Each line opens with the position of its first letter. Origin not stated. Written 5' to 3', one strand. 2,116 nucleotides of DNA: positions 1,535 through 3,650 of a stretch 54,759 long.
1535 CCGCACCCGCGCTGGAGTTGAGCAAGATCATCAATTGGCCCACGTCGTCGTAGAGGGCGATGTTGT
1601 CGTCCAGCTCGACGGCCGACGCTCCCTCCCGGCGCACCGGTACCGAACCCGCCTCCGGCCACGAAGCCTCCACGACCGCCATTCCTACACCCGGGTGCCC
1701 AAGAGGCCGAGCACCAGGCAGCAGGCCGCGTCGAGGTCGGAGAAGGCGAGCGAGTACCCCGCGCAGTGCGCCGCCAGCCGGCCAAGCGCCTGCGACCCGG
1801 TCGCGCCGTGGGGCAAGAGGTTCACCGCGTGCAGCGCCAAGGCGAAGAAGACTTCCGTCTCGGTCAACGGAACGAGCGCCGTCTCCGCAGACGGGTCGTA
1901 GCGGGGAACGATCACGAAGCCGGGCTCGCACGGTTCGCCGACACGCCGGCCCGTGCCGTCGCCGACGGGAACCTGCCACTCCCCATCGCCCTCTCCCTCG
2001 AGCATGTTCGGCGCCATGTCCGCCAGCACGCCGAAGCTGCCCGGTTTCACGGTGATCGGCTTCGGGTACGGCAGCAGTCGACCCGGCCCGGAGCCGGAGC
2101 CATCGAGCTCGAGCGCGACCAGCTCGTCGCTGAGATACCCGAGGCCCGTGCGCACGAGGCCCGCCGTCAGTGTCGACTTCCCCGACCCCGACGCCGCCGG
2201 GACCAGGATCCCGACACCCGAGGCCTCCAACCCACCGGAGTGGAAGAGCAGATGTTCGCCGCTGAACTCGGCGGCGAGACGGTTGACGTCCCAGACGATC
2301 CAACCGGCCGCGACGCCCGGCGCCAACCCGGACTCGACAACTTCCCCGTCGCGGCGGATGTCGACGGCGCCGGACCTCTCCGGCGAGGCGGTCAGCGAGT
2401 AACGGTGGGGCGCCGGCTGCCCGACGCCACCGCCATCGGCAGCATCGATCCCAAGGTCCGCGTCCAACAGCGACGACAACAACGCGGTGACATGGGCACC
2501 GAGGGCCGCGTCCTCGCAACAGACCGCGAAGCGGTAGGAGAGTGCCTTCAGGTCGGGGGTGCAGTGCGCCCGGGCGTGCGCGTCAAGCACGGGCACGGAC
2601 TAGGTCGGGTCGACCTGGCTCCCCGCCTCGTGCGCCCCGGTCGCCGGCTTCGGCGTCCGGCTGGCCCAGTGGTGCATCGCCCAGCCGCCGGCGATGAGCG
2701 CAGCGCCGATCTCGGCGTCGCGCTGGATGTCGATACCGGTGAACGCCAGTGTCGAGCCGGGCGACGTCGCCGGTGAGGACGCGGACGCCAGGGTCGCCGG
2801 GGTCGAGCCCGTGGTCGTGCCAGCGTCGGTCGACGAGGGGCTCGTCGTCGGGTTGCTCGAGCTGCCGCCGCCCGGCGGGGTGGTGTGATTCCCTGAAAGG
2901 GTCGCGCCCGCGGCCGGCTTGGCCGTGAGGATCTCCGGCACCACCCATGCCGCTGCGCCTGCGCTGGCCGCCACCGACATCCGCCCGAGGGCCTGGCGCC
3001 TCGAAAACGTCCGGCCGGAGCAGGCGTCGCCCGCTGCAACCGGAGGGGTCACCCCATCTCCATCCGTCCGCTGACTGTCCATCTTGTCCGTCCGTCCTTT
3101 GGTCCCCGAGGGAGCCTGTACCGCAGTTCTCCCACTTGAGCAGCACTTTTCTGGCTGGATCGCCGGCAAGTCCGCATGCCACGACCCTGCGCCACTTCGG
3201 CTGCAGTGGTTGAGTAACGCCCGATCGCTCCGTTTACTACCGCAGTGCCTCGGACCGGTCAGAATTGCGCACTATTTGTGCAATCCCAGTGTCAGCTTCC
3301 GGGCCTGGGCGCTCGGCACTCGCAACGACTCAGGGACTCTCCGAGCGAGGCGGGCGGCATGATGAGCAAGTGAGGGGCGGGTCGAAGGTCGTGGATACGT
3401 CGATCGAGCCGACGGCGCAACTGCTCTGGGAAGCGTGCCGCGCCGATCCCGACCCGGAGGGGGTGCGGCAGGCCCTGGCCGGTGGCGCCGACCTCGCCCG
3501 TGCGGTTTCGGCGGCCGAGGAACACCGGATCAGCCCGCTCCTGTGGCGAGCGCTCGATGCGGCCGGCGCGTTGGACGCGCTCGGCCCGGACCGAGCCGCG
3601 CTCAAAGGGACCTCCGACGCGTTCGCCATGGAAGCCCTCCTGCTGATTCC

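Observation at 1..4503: RiPP-style modification cassette (PqqD RRE + HprK-like kinase + NTP_transf_5, flanked by PhyH and GNAT) with no lasso cyclase and a surface-anchored mini-protein in the precursor position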

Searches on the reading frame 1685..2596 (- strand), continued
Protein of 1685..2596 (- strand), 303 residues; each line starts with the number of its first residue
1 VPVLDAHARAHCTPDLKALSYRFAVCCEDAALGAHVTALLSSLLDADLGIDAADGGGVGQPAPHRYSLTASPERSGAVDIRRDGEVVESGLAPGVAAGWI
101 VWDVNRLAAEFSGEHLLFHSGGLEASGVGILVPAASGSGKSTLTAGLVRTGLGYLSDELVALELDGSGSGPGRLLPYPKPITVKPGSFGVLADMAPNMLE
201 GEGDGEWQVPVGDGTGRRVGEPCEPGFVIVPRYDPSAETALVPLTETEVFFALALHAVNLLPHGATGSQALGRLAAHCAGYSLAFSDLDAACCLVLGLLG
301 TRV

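Call 77: search_protein_families(library=pfam, proteins=[L092:1864-3828:+, L092:3816-5006:-, L092:8775-10439:-, L092:10854-11534:-, L062:4984-6906:+, L062:8296-9840:+, L062:12711-13643:-, L062:10714-11853:+, L014:11687-12319:-, L014:12524-14644:+], max_evalue=0.0001)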
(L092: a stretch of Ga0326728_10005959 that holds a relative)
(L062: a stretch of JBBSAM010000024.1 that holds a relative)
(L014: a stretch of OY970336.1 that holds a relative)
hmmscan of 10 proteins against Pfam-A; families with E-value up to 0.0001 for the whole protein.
L092:1864-3828:+ (654 aa): 3 families
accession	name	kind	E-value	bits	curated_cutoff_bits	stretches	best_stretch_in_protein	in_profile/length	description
PF00733.27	Asn_synthase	-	2.3e-117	393.1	21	1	257-650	2-354/354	Asparagine synthase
PF13537.11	GATase_7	-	1.8e-44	151.1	25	1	53-172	2-122/123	Glutamine amidotransferase domain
PF13522.11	GATase_6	-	3.2e-44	150.5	27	1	35-167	1-130/130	Glutamine amidotransferase domain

L092:3816-5006:- (396 aa): 6 families
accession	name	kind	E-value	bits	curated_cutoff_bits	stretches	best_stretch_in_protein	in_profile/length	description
PF00534.26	Glycos_transf_1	-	5.4e-34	117.6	26.4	1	197-360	4-170/172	Glycosyl transferases group 1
PF13692.12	Glyco_trans_1_4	-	1.4e-31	110.1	27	1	211-347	4-141/142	Glycosyl transferases group 1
PF13439.12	Glyco_transf_4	-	5.2e-18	66.1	28.5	1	28-179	1-162/170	Glycosyltransferase Family 4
PF13579.12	Glyco_trans_4_4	-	3e-09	37.9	29.7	1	20-170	8-144/158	Glycosyl transferase 4-like domain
PF20706.3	GT4-conflict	-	7.1e-07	29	26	1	87-361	70-370/385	Family 4 Glycosyltransferase in conflict systems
PF13524.12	Glyco_trans_1_2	-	7.9e-05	23.1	25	0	272-361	36-127/144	Glycosyl transferase-like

L092:8775-10439:- (554 aa): 0 families

L092:10854-11534:- (226 aa): 2 families
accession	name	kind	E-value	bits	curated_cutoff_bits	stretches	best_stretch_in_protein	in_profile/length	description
PF00196.25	GerE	-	1.5e-17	63.4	23.5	1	157-211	2-56/57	Bacterial regulatory proteins, luxR family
PF00072.30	Response_reg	-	1.1e-10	42.1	30.2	1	15-108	8-99/111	Response regulator receiver domain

L062:4984-6906:+ (640 aa): 1 family
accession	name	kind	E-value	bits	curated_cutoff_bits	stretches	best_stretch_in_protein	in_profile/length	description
PF13614.12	AAA_31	-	5.8e-05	23.5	27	0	402-428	14-40/177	AAA domain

L062:8296-9840:+ (514 aa): 0 families

L062:12711-13643:- (310 aa): 0 families

L062:10714-11853:+ (379 aa): 1 family
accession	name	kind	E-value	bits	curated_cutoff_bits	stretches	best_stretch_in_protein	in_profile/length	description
PF05402.18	PqqD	-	4.2e-14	53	23.4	1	23-92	3-67/67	Coenzyme PQQ synthesis protein D (PqqD)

L014:11687-12319:- (210 aa): 1 family
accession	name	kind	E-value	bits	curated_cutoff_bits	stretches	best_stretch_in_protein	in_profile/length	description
PF01451.26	LMWPc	-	3e-16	60.4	23.2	1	10-105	1-98/144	Low molecular weight phosphotyrosine protein phosphatase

L014:12524-14644:+ (706 aa): 4 families
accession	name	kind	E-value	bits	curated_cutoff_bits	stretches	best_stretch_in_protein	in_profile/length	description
PF00587.30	tRNA-synt_2b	-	6.9e-43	147.2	29.3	1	381-589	6-179/179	tRNA synthetase class II core domain (G, H, P, S and T)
PF03129.25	HGTP_anticodon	-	1.1e-17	64.4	21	1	601-691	1-92/94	Anticodon binding domain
PF02824.27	TGS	-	8.6e-16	58.2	22.2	1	52-109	3-60/60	TGS domain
PF07973.19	tRNA_SAD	-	1.7e-15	57.1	24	1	225-275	1-44/44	Threonyl and Alanyl tRNA synthetase second additional domain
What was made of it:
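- Tried and rejected: I rejected this because it has a full GATase domain plus a strong Asn_synthase match and sits among glycosyltransferases (call 77).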

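Call 86: search_protein_families(library=ncbifam, proteins=[L075:75-548:-, L060:4270-4728:+, L064:11284-11703:-, L082:796-1230:-, L086:410-853:+, L069:8300-8839:+, L085:6306-7010:-, L003:9518-9997:+, L011:9476-9976:+], max_evalue=10)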
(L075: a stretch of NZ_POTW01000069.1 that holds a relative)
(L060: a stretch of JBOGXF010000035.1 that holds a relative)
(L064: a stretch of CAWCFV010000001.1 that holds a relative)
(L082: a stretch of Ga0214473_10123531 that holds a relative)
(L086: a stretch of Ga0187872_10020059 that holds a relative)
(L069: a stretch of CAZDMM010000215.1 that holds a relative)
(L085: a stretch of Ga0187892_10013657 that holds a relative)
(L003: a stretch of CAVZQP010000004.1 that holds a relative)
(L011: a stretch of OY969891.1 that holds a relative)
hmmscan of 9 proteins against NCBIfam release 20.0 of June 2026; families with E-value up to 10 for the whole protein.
L075:75-548:- (157 aa): 9 families
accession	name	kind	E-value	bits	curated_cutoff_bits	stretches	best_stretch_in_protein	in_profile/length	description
TIGR01167.1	LPXTG_anchor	domain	0.004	17.8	15.9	1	110-138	1-28/34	LPXTG cell wall anchor domain-containing protein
NF033761.1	gliding_GltJ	equivalog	0.02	14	450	1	17-115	372-475/671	adventurous gliding motility protein GltJ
TIGR02811.1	formate_TAT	hypoth_equivalog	0.03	14.7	48.45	1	3-43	1-39/66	formate dehydrogenase region TAT target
NF041121.1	SAV_2336_NTERM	domain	0.14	11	200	1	45-117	25-97/475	SAV_2336 N-terminal domain-related protein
NF041057.1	Rcas_1661_fam_Se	equivalog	4.7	6.7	190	1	45-102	21-71/247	Rcas_1661 family thioredoxin-like (seleno)lipoprotein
NF046087.1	T3SS_scaff_SemD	subfamily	5.3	6.5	160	1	45-103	89-147/395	SemD/SinC family type III secretion system effector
NF040486.1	SrfA_fam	subfamily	5.5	6.3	150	1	31-95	245-309/438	SrfA family protein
NF011526.0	PRK14965.1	equivalog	8.3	5.1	670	1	17-102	361-438/578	DNA polymerase III subunits gamma and tau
NF011512.0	PRK14950.1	equivalog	9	5.3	593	1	39-98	371-451/585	DNA polymerase III subunits gamma and tau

L060:4270-4728:+ (152 aa): 2 families
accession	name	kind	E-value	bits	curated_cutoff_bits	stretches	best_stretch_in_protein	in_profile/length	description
TIGR01409.1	TAT_signal_seq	domain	0.0049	17.2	16.7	1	11-30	1-20/29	twin-arginine translocation signal domain-containing protein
TIGR02811.1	formate_TAT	hypoth_equivalog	0.12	12.7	48.45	1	6-30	4-28/66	formate dehydrogenase region TAT target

L064:11284-11703:- (139 aa): 2 families
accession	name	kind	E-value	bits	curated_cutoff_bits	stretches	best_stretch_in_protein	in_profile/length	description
TIGR01409.1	TAT_signal_seq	domain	0.0012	19.2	16.7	1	37-68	1-29/29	twin-arginine translocation signal domain-containing protein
TIGR02811.1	formate_TAT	hypoth_equivalog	0.016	15.6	48.45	1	35-68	7-39/66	formate dehydrogenase region TAT target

L082:796-1230:- (144 aa): 1 family
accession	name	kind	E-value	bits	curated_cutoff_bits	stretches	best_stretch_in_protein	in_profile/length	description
TIGR02811.1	formate_TAT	hypoth_equivalog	0.022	15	48.45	1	6-38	3-35/66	formate dehydrogenase region TAT target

L086:410-853:+ (147 aa): 1 family
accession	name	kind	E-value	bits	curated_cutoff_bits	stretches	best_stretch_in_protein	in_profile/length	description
TIGR01409.1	TAT_signal_seq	domain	0.012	16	16.7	1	12-43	1-29/29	twin-arginine translocation signal domain-containing protein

L069:8300-8839:+ (179 aa): 2 families
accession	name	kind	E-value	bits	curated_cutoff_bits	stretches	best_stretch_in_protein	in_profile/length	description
TIGR02811.1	formate_TAT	hypoth_equivalog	0.00025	21.3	48.45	1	8-34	6-32/66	formate dehydrogenase region TAT target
TIGR01409.1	TAT_signal_seq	domain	0.0005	20.3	16.7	1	12-33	2-24/29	twin-arginine translocation signal domain-containing protein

L085:6306-7010:- (234 aa): 1 family
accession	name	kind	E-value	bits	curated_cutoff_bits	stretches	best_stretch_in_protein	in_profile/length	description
NF040603.2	choice_anch_P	subfamily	6.9e-21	75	27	1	66-221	26-184/185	choice-of-anchor P family protein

L003:9518-9997:+ (159 aa): 1 family
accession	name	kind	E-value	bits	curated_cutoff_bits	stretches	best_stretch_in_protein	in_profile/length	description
TIGR02811.1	formate_TAT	hypoth_equivalog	0.031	14.6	48.45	1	25-58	8-41/66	formate dehydrogenase region TAT target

L011:9476-9976:+ (166 aa): 0 families

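Call 87: search_protein_families(library=pfam, proteins=[L075:75-548:-, L060:4270-4728:+, L064:11284-11703:-, L082:796-1230:-, L086:410-853:+, L069:8300-8839:+, L085:6306-7010:-, L003:9518-9997:+, L011:9476-9976:+], max_evalue=10)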
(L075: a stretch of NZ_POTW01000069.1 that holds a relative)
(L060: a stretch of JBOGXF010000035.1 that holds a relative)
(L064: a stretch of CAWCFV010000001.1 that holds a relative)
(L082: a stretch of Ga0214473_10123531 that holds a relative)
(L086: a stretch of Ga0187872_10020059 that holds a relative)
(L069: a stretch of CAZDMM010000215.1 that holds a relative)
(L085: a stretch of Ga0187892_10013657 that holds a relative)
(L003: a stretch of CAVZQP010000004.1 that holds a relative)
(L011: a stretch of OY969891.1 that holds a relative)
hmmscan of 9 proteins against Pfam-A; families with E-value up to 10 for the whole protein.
L075:75-548:- (157 aa): 1 family
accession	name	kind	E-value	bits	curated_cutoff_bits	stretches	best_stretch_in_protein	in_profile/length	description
PF00746.26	Gram_pos_anchor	-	0.0051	17.2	20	1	104-142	2-39/43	LPXTG cell wall anchor motif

L060:4270-4728:+ (152 aa): 0 families

L064:11284-11703:- (139 aa): 1 family
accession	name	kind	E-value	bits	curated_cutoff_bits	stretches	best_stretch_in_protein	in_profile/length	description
PF10518.14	TAT_signal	-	0.062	13.7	22.7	1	37-52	2-17/21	TAT (twin-arginine translocation) pathway signal sequence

L082:796-1230:- (144 aa): 1 family
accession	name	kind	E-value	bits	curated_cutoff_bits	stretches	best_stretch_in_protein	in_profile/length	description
PF12957.13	DUF3846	-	0.08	13.6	27.5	1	56-101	45-88/103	Domain of unknown function (DUF3846)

L086:410-853:+ (147 aa): 1 family
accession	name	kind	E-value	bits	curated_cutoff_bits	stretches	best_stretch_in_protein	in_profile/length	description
PF10518.14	TAT_signal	-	0.02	15.2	22.7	1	12-27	2-17/21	TAT (twin-arginine translocation) pathway signal sequence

L069:8300-8839:+ (179 aa): 1 family
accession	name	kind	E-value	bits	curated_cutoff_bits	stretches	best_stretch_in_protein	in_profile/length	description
PF10518.14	TAT_signal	-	0.0029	17.9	22.7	1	12-29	3-20/21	TAT (twin-arginine translocation) pathway signal sequence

L085:6306-7010:- (234 aa): 0 families

L003:9518-9997:+ (159 aa): 0 families

L011:9476-9976:+ (166 aa): 0 families
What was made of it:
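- On Tat (twin-arginine) signal peptide: Related N-modules in L060, L064 and L069 pass TIGR01409 (17.2-20.3 bits against a 16.7 cutoff) (calls 86, 87).
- On Sortase sorting signal (LPXTG / LAXTG): There is no TIGR01167 or PF00746 hit (calls 86, 87).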

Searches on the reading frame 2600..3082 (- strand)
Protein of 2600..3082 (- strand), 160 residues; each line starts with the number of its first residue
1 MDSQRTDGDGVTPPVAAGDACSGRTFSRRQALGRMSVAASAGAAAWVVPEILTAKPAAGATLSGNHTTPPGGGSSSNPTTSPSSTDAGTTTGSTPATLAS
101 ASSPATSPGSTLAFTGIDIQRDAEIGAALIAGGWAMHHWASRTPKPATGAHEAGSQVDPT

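Call 3: search_protein_families(library=pfam, proteins=[window:2600-3082:-], max_evalue=0.01)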
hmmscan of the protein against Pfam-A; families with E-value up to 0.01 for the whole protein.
window:2600-3082:- (160 aa): 0 families

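Call 4: search_protein_families(library=ncbifam, proteins=[window:2600-3082:-], max_evalue=0.01)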
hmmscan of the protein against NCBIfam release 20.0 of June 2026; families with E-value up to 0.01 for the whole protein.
window:2600-3082:- (160 aa): 0 families

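Call 21: find_homologous_proteins(query=window:2600-3082:-, max_evalue=0.001)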
Query window:2600-3082:- (160 aa): 466 proteins with E <= 0.001 among 7207 candidates; the best 120 are listed.
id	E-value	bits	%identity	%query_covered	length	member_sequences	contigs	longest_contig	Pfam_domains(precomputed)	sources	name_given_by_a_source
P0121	5.3e-85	301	99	94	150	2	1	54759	-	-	-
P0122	1.3e-53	199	63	100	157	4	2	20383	-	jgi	jgi:hypothetical protein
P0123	1.5e-51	193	65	99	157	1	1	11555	-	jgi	jgi:hypothetical protein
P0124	4.3e-51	191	79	79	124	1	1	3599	-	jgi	jgi:hypothetical protein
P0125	8.1e-51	190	80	79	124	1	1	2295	-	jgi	jgi:hypothetical protein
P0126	1.1e-48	183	72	89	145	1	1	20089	-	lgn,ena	-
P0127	2.5e-48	182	83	79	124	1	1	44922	-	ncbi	-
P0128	2.6e-48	182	65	99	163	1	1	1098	-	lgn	-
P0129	6.2e-48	181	62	100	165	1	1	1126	-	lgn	-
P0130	4.4e-47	178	80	79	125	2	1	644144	-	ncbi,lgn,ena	-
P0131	1.4e-46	177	73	79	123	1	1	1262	-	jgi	jgi:hypothetical protein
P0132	2.1e-46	176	60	97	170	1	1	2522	-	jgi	jgi:hypothetical protein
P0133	1.3e-45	173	79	70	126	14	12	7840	-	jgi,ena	jgi:hypothetical protein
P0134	2.1e-45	173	65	97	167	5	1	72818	-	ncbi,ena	-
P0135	2.6e-45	172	76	79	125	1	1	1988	-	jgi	jgi:hypothetical protein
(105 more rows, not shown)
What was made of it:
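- Checked: Start codon: some gene callers start the gene at Met35, after the RR motif (call 21).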

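Call 86: search_protein_families(library=ncbifam, proteins=[window:2600-3082:-], max_evalue=10)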
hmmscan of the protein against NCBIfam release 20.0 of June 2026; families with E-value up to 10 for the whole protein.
window:2600-3082:- (160 aa): 2 families
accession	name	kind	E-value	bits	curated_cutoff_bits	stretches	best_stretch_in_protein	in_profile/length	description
TIGR02811.1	formate_TAT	hypoth_equivalog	0.032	14.6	48.45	1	25-58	8-41/66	formate dehydrogenase region TAT target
NF002335.0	PRK01294.1-3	equivalog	1.1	8.5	637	1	26-105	7-78/344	lipase secretion chaperone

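Call 87: search_protein_families(library=pfam, proteins=[window:2600-3082:-], max_evalue=10)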
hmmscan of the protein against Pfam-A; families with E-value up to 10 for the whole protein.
window:2600-3082:- (160 aa): 1 family
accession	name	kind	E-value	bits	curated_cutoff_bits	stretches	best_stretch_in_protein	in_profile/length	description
PF25706.1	HCMV_UL116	-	5.5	6.5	30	1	58-110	36-89/336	Human cytomegalovirus UL116 protein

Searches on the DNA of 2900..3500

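Call 46: search_rna_families(source=window, start=2900, end=3500, threshold=evalue, max_evalue=1)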
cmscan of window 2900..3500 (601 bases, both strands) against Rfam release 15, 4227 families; matches with E-value up to 1: 0.
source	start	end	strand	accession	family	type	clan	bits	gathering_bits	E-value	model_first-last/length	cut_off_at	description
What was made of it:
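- Tried and rejected: No Rfam hit (call 46).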
